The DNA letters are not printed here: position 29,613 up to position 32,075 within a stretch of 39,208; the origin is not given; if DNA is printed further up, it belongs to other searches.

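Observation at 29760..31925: About 720-aa alpha-helical module with a glycine-zipper hydrophobic segment embedded in an otherwise all-beta surface protein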

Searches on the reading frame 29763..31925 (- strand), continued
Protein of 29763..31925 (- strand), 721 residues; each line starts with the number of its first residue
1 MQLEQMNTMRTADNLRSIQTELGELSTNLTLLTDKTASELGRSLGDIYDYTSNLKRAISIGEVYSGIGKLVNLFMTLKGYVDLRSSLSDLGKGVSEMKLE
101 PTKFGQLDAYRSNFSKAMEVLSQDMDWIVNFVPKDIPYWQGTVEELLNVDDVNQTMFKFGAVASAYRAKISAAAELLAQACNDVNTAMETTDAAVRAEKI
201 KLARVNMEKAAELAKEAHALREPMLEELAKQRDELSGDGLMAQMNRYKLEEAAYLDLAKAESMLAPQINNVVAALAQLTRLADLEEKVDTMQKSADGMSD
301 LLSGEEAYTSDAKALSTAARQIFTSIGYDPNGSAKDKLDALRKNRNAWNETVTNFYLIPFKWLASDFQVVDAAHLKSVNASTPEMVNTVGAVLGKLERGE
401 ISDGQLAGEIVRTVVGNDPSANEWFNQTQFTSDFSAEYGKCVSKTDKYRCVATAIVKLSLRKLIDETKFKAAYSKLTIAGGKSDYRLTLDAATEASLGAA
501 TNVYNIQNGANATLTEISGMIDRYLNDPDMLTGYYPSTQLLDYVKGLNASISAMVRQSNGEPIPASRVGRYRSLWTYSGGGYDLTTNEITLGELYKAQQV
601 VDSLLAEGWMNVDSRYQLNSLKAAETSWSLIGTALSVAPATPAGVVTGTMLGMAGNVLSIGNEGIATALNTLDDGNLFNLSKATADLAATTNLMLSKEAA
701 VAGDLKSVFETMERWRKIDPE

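Call 69: search_protein_families(library=pfam, alignment_id=A1, max_evalue=10)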
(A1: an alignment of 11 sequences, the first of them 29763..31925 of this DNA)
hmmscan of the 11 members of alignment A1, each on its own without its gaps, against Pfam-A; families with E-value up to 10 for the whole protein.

A. member 1, window:29763-31925:- (721 aa): 2 families
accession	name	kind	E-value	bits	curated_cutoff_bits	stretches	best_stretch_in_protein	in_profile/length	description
PF05254.17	UPF0203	-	0.32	11.7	27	1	422-470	19-66/69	Uncharacterised protein family (UPF0203)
PF07889.17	DUF1664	-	0.55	10.7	34.6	1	177-235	39-96/124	Protein of unknown function (DUF1664)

B. families by the number of members that match (of 11 scanned): 24 families
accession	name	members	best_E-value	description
PF04108.17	ATG17_like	1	0.0024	Autophagy protein ATG17-like domain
PF22806.1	M_C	1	0.023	Protein M, C-terminal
PF18728.6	HEPN_AbiV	1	0.03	AbiV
PF10805.13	DUF2730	1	0.048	Protein of unknown function (DUF2730)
PF09686.15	Plasmid_RAQPRD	1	0.053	Plasmid protein of unknown function (Plasmid_RAQPRD)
PF11423.14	Repressor_Mnt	1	0.064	Regulatory protein Mnt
PF18441.6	Hen1_Lam_C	1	0.066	Hen1 La-motif C-terminal domain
PF20781.2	TssR_C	1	0.075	TssR C-terminal domain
PF11728.13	ArAE_1_C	1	0.087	Putative aromatic acid exporter C-terminal domain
PF25055.1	DUF7792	1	0.12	Domain of unknown function (DUF7792)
PF09872.14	DUF2099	1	0.13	Uncharacterized protein conserved in archaea (DUF2099)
PF12925.12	APP_E2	1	0.22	E2 domain of amyloid precursor protein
PF05254.17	UPF0203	1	0.32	Uncharacterised protein family (UPF0203)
PF06133.16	Com_YlbF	1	0.33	Control of competence regulator ComK, YlbF/YmcA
PF12896.12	ANAPC4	1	0.35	Anaphase-promoting complex, cyclosome, subunit 4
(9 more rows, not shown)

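Call 77: search_protein_families(library=pfam, proteins=[L016:10001-24997:+, L016:24998-30682:+], max_evalue=0.001)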
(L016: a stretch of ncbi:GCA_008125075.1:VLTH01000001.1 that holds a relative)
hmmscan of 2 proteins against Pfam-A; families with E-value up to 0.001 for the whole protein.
L016:10001-24997:+ (4999 aa): 11 families
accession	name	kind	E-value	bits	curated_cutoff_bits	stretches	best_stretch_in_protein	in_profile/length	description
PF07705.17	CARDB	-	5.1e-88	290.3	22.7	7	2259-2361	1-100/101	CARDB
PF18911.6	PKD_4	-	6.6e-44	148.3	27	2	2172-2255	1-85/85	PKD domain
PF00041.27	fn3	-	6.8e-39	132.4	25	3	1057-1135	3-82/84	Fibronectin type III domain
PF00801.26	PKD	-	5.6e-23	81.2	23.5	2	2183-2247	9-73/80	PKD domain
PF19077.6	Big_13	-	8.1e-12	46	27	0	1451-1521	30-101/102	Bacterial Ig-like domain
PF22352.2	K319L-like_PKD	-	1.1e-09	38.6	27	1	2188-2255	11-84/84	K319L-like, PKD domain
PF13620.12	CarboxypepD_reg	-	2.1e-07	31.6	32.3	0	3162-3233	6-65/82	Carboxypeptidase regulatory-like domain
PF25523.1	Ig_RIMBP2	-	1.4e-06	28.7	27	0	1069-1136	26-98/105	RIMBP2-like, immunoglobulin-like domain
PF01835.25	MG2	-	5e-06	27.2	32.8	0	4670-4750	4-87/96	MG2 domain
PF25788.1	Ig_Rha78A_N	-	6.4e-05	23.6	27.4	0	1094-1135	57-98/105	Rha78A-like, N-terminal immunoglobulin domain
PF17957.7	Big_7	-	0.00049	21.1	24.1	0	1430-1502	1-70/70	Bacterial Ig domain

L016:24998-30682:+ (1895 aa): 4 families
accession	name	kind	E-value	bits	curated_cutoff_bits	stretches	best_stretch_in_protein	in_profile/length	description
PF18998.6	Flg_new_2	-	4.1e-13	49.6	23.6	1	1708-1775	1-69/73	Divergent InlB B-repeat domain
PF13620.12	CarboxypepD_reg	-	2.3e-06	28.3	32.3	0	38-67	40-70/82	Carboxypeptidase regulatory-like domain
PF13715.12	CarbopepD_reg_2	-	3.5e-05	24.2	32.2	0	38-68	36-66/88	CarboxypepD_reg-like domain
PF08308.17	PEGA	-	0.00044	20.5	20.8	0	22-69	10-58/71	PEGA domain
